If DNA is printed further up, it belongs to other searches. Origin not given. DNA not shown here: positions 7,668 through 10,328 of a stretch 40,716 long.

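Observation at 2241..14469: Divergent, mirror-like envelope locus: two signal-peptide-bearing TPR-CHAT paralogs bracket a TonB-dependent barrel, two lipocalin-like lipoproteins and a small anchored protein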

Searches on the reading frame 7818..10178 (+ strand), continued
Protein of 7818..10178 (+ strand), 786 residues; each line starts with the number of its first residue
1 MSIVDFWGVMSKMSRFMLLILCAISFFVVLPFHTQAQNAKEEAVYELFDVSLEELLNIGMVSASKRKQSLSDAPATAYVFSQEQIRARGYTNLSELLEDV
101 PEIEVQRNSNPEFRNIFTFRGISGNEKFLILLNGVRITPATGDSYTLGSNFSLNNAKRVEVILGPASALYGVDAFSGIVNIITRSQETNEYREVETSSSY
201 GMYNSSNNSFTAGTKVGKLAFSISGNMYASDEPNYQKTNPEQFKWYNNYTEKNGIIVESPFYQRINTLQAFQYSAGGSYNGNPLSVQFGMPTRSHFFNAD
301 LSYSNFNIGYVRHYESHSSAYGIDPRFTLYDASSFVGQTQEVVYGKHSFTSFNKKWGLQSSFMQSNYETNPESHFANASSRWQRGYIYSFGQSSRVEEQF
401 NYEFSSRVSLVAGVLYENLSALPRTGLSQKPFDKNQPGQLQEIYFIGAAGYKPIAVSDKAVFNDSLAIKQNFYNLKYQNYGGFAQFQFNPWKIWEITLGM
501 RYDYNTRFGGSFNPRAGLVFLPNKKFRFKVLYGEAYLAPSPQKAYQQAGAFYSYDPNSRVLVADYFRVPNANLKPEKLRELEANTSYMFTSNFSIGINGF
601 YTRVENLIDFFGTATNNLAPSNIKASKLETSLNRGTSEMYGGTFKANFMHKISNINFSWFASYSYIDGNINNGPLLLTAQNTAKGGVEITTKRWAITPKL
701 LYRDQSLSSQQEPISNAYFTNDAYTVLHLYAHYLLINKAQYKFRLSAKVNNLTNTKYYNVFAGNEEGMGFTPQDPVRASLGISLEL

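Call 47: find_encoding_contigs(protein=P0042, flank=7000, max_places=1)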
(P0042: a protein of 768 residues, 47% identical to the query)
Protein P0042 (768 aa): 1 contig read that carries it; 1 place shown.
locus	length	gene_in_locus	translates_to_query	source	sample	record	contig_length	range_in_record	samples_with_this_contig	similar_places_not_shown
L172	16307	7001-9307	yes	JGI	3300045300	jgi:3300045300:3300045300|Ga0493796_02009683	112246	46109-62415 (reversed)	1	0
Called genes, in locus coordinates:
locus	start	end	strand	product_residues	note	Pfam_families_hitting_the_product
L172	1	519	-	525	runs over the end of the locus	PF04087:DUF389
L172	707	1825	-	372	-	-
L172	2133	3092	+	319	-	PF02779:Transket_pyr, PF02780:Transketolase_C, PF22613:Transketolase_C_1 (faint)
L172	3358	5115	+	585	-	PF00654:Voltage_CLC, PF00571:CBS (weak)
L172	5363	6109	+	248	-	PF00005:ABC_tran, PF13304:AAA_21 (faint)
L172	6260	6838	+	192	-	PF04542:Sigma70_r2, PF08281:Sigma70_r4_2, PF04545:Sigma70_r4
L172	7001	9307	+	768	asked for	PF07715:Plug, PF00593:TonB_dep_Rec_b-barrel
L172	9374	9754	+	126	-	-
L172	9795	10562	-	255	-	PF01026:TatD_DNase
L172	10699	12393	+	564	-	PF13287:Fn3_assoc (faint)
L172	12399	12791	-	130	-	-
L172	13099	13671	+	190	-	PF02674:Colicin_V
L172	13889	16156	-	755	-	PF19310:TOP_N (weak), PF01432:Peptidase_M3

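Call 48: find_encoding_contigs(protein=P0047, flank=7000, max_places=1)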
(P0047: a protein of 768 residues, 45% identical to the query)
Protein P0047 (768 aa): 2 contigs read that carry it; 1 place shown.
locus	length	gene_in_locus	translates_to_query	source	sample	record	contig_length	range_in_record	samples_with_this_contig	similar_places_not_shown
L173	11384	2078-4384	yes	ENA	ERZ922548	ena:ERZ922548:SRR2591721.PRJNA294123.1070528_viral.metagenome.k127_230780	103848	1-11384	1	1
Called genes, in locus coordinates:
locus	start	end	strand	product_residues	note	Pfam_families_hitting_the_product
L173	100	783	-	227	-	PF13715:CarbopepD_reg_2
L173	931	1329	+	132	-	PF01022:HTH_5 (weak)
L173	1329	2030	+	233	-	PF00702:Hydrolase, PF12710:HAD (faint), PF13419:HAD_2, PF13242:Hydrolase_like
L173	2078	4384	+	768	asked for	PF07715:Plug, PF00593:TonB_dep_Rec_b-barrel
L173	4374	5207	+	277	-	-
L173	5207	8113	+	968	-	PF13424:TPR_12 (faint), PF12770:CHAT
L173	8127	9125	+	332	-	-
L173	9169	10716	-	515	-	PF05833:NFACT_N, PF05670:NFACT-R_1, PF18297:NFACT-R_2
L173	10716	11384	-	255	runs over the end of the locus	PF00753:Lactamase_B, PF23023:Anti-Pycsar_Apyc1, PF12706:Lactamase_B_2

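Call 49: find_encoding_contigs(protein=P0058, flank=7000, max_places=1)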
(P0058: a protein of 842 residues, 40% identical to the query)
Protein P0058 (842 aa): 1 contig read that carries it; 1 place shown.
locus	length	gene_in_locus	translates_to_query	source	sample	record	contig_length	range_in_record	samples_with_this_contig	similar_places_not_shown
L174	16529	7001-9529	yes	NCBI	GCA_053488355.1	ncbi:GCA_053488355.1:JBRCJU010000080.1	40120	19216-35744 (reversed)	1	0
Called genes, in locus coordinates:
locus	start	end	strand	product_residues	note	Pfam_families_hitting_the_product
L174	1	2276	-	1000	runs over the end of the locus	PF13620:CarboxypepD_reg, PF13715:CarbopepD_reg_2, PF07715:Plug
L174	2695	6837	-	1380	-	PF00176:SNF2-rel_dom, PF00271:Helicase_C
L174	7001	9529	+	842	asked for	PF07715:Plug, PF00593:TonB_dep_Rec_b-barrel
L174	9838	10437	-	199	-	PF02411:MerT, PF00403:HMA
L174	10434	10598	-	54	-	-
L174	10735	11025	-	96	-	-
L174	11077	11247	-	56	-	-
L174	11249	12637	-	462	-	PF01555:N6_N4_Mtase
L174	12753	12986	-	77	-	-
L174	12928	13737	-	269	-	PF04784:DUF547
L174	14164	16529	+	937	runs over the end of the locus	PF25596:CPSase_L_D1, PF02786:CPSase_L_D2, PF07478:Dala_Dala_lig_C (faint), PF02787:CPSase_L_D3, PF25596:CPSase_L_D1, PF01071:GARS_A (weak), PF02786:CPSase_L_D2, PF02222:ATP-grasp, +3 more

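Call 75: predict_structure(alignment_id=A1)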
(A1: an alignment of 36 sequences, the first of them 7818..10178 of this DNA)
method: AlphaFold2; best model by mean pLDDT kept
length: 786 residues; sequences in the alignment: 36
mean_pLDDT: 86.8   pTM: 0.85
mean pLDDT of the five models: 86.8, 86.5, 85.0, 84.0, 83.3
residues with pLDDT >= 90: 474; 70-90: 229; 50-70: 44; < 50: 39
segments of 3 or more residues with pLDDT < 50: 29-50, 60-67, 168-170
pLDDT, mean of each block of 10 residues (from residue 1): 52 67 62 34 31 51 49 73 90 94 92 92 92 90 91 91 67 78 74 89 97 89 95 94 94 92 89 88 93 96 92 96 91 96 94 89 96 95 95 93 88 92 94 91 91 72 87 92 89 88 89 89 87 90 93 87 92 92 89 90 93 87 91 93 93 90 96 93 96 94 94 87 96 93 96 93 87 93 94
secondary structure, 60 per line:
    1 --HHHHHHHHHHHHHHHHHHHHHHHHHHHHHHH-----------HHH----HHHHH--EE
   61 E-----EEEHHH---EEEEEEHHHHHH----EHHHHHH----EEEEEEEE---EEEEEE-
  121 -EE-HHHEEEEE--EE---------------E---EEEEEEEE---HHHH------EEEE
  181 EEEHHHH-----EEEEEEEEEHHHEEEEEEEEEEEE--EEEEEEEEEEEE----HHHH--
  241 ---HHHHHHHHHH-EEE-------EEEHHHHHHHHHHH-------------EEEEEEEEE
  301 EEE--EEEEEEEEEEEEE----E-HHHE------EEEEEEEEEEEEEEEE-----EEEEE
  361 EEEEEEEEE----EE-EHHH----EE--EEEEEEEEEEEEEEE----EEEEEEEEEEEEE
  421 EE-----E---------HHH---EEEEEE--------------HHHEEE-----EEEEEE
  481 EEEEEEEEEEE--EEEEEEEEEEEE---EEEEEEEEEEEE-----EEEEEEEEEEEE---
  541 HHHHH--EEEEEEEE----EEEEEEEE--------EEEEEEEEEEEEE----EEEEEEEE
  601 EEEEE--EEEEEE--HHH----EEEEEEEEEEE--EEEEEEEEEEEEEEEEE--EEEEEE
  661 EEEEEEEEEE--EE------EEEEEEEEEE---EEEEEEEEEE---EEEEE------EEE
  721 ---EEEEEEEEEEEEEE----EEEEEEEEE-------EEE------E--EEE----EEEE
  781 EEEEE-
elements in order (helices of 4 or more, strands of 3 or more residues): H3-33 H52-56 E59-61 E67-69 E76-81 H82-87 H93-98 E103-110 E114-119 E128-132 E156-163 H167-170 E177-183 H184-187 E193-201 E205-216 E219-230 H235-238 H244-253 E255-257 E265-267 H268-278 E292-303 E306-318 E335-350 E356-369 E389-403 E408-422 E444-449 E467-469 E475-491 E494-505 E509-520 E526-537 H541-545 E548-555 E560-567 E576-588 E593-605 E608-613 E623-633 E636-652 E655-670 E681-690 E694-703 E707-711 E718-720 E724-737 E742-750 E758-760 E770-772 E777-785

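Call 77: fold_search(model_id=the predicted structure, library=pdb)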
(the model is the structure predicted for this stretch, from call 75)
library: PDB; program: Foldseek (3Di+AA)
matches with E <= 10: 887; with E <= 0.001: 333
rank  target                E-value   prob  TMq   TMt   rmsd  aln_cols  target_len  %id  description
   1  1nqe                  1.2e-34  1.00  0.61  0.85   5.2       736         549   16  OUTER MEMBRANE COBALAMIN TRANSPORTER (BTUB) FROM E. COLI (released 2003-04-29)
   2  1nqg                  1.6e-34  1.00  0.61  0.81   6.3       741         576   18  OUTER MEMBRANE COBALAMIN TRANSPORTER (BTUB) FROM E. COLI, WITH BOUND CALCIUM (released 2003-04-29)
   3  3rgn                  3.3e-34  1.00  0.61  0.85   4.9       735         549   16  Crystal structure of spin-labeled BtuB W371R1 (released 2011-10-26)
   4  1ujw_A                3.8e-34  1.00  0.62  0.83   5.3       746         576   17  Structure of the complex between BtuB and Colicin E3 Receptor binding domain (released 2003-11-25)
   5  3rgm                  8.2e-34  1.00  0.61  0.85   5.0       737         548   16  Crystal structure of spin-labeled BtuB T156R1 (released 2011-10-26)
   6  2gsk_A                1.4e-33  1.00  0.61  0.80   6.7       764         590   16  Structure of the BtuB:TonB Complex (released 2006-06-13)
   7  9a30_MODEL_1_A        1.4e-33  1.00  0.57  0.72   8.6       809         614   15  Model of E. coli btuB by in-cell photo-crosslinking MS and deep learning (released 2023-02-24)
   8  9nn6_A                1.6e-33  1.00  0.63  0.77   6.6       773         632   16  E. coli Cir in Complex with the RBD of Microcin V (released 2025-09-24)
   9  3m8d                  2.0e-33  1.00  0.63  0.83   5.8       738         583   17  Crystal structure of spin-labeled BtuB V10R1 with bound calcium and cyanocobalamin (released 2010-09-15)
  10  3m8b                  2.2e-33  1.00  0.61  0.86   5.0       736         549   16  Crystal structure of spin-labeled BtuB V10R1 in the apo state (released 2010-09-15)
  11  8the_A                3.0e-33  1.00  0.61  0.66   7.6       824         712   16  Cryo-EM structure of Pseudomonas aeruginosa TonB-dependent transporter PhuR in complex with synthetic antibody and hem (released 2024-01-31)
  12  9c4o                  1.4e-32  1.00  0.61  0.72   5.9       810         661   15  Cryo-EM structure of PqqU with ligand PQQ (released 2024-06-19)
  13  4aip_B                1.6e-32  1.00  0.61  0.71   8.6       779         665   14  The FrpB iron transporter from Neisseria meningitidis (F3-3 variant) (released 2013-01-23)
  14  1xkw                  2.6e-32  1.00  0.59  0.70   7.6       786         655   12  Pyochelin outer membrane receptor FptA from Pseudomonas aeruginosa (released 2005-10-04)
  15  1nqf                  4.5e-32  1.00  0.61  0.87   4.2       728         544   16  OUTER MEMBRANE COBALAMIN TRANSPORTER (BTUB) FROM E. COLI, METHIONINE SUBSTIUTION CONSTRUCT FOR SE-MET SAD PHASING (released 2003-04-29)
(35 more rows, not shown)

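Call 78: search_protein_families(library=padloc, proteins=[window:7818-10178:+, L088:12342-13796:+], max_evalue=0.001)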
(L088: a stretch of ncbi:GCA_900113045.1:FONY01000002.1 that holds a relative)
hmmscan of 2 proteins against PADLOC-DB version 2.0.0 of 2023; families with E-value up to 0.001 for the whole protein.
window:7818-10178:+ (786 aa): 0 families

L088:12342-13796:+ (484 aa): 4 families
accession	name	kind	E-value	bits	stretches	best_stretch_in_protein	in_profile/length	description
PDLC01171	TPR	-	1e-05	22.8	1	325-479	140-297/504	TPR repeats containing protein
PDLC03922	MkoB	-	3.8e-05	21.1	1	9-116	312-430/610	-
PDLC02614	DrmC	-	8e-05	20.5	1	7-119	20-133/153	DrmC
PDLC02609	DrmC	-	0.00068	17.7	0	81-136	176-230/241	DrmC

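Call 79: search_protein_families(library=pfam, proteins=[L030:9411-9986:+, L030:12266-13912:+, L035:9327-9926:+, L035:12201-13835:+, L032:12221-12754:+, L032:12764-15046:+, L025:12218-13072:+, L024:12228-12731:+, L173:8127-9125:+, L010:16236-17654:+], max_evalue=0.001)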
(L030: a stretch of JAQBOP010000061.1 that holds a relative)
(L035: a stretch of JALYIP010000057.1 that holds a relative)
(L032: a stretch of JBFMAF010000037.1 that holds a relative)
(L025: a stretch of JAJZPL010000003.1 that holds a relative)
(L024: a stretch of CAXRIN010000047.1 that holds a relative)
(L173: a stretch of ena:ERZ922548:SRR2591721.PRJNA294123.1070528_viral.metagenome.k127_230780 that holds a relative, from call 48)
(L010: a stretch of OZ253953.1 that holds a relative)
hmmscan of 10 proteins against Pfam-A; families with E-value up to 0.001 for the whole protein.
L030:9411-9986:+ (191 aa): 1 family
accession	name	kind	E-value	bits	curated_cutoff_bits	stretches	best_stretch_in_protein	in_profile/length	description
PF13689.11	DUF4154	-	1.1e-38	133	24.9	1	35-176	1-142/143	YfiR/HmsC-like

L030:12266-13912:+ (548 aa): 3 families
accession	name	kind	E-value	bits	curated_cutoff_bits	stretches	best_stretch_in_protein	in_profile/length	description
PF02518.31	HATPase_c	-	8.3e-20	71.7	26.4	1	438-542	6-109/111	Histidine kinase-, DNA gyrase B-, and HSP90-like ATPase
PF00672.30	HAMP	-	5e-07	30.4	25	1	216-266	3-53/53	HAMP domain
PF00512.31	HisKA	-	1.2e-05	25.7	26.9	1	324-380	2-57/66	His Kinase A (phospho-acceptor) domain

L035:9327-9926:+ (199 aa): 1 family
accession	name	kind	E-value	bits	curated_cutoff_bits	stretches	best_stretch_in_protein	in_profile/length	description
PF13689.11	DUF4154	-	1.2e-35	123.2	24.9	1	43-184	1-142/143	YfiR/HmsC-like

L035:12201-13835:+ (544 aa): 3 families
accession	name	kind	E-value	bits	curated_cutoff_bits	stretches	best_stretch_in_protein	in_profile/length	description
PF02518.31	HATPase_c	-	1.2e-17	64.8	26.4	1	437-543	5-110/111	Histidine kinase-, DNA gyrase B-, and HSP90-like ATPase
PF00672.30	HAMP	-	8.9e-07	29.6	25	1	216-266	3-53/53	HAMP domain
PF00512.31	HisKA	-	5.6e-05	23.5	26.9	1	324-379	2-56/66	His Kinase A (phospho-acceptor) domain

L032:12221-12754:+ (177 aa): 1 family
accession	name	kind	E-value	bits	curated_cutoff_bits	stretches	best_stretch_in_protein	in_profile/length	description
PF13689.11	DUF4154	-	4e-37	127.9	24.9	1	29-174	2-143/143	YfiR/HmsC-like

L032:12764-15046:+ (760 aa): 9 families
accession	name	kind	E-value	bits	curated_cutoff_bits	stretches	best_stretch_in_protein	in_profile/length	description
PF00072.30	Response_reg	-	3.5e-22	79.1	30.2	1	640-751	1-110/111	Response regulator receiver domain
PF02518.31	HATPase_c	-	1.8e-19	70.7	26.4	1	488-616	2-109/111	Histidine kinase-, DNA gyrase B-, and HSP90-like ATPase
PF17152.10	CHASE8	-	5.7e-13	49.4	27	1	43-145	2-101/102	Periplasmic sensor domain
PF00672.30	HAMP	-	8.4e-12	45.7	25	1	183-232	4-52/53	HAMP domain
PF08448.16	PAS_4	-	1.9e-11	44.6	23.1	1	257-362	2-110/110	PAS fold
PF00989.32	PAS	-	2.8e-11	43.8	22.6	1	251-346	2-100/113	PAS fold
PF00512.31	HisKA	-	2e-09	37.8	26.9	1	378-444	4-64/66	His Kinase A (phospho-acceptor) domain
PF13426.13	PAS_9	-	1.4e-08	35.4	27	1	262-359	4-103/103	PAS domain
PF13188.13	PAS_8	-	2.1e-07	31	21.8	1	251-306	2-54/65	PAS domain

L025:12218-13072:+ (284 aa): 1 family
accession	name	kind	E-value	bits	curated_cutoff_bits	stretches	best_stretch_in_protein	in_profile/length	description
PF04392.18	ABC_sub_bind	-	1.6e-08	34.6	25.9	1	121-256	118-253/293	ABC transporter substrate binding protein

L024:12228-12731:+ (167 aa): 1 family
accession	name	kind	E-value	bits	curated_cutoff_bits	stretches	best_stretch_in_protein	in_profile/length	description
PF13689.11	DUF4154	-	1.6e-20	74.1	24.9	1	24-164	2-143/143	YfiR/HmsC-like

L173:8127-9125:+ (332 aa): 0 families

L010:16236-17654:+ (472 aa): 0 families
